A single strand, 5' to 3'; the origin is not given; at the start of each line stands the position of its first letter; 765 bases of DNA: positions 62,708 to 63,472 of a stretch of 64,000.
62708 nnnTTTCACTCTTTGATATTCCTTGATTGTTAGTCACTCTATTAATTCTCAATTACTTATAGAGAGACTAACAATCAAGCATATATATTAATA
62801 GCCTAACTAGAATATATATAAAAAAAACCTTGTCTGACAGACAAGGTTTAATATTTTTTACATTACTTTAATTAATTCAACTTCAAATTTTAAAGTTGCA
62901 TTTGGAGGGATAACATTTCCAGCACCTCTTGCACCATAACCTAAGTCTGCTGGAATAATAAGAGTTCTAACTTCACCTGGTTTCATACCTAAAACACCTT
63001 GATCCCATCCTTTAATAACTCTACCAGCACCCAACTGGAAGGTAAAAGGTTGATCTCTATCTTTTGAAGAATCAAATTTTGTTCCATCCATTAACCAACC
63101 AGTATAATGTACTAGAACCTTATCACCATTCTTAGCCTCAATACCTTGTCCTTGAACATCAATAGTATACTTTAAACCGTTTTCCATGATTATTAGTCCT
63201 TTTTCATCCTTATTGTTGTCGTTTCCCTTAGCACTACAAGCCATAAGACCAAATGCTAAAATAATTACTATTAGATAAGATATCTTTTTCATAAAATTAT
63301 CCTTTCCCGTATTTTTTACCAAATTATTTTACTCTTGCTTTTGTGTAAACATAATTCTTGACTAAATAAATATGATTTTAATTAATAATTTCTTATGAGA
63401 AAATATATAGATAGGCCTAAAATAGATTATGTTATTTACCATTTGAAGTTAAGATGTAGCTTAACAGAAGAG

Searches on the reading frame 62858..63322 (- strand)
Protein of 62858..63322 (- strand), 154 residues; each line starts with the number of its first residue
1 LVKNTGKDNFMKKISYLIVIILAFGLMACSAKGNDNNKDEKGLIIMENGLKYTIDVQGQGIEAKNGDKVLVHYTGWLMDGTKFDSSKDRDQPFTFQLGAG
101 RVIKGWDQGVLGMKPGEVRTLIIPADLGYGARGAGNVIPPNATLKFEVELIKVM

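Call 71: search_protein_families(library=pfam, proteins=[window:62858-63322:-], max_evalue=0.00001)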
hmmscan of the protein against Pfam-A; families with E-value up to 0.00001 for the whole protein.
window:62858-63322:- (154 aa): 1 family
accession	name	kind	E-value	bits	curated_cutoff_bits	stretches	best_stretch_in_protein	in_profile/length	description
PF00254.34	FKBP_C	-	7.5e-38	129.2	21.1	1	62-151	4-94/94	FKBP-type peptidyl-prolyl cis-trans isomerase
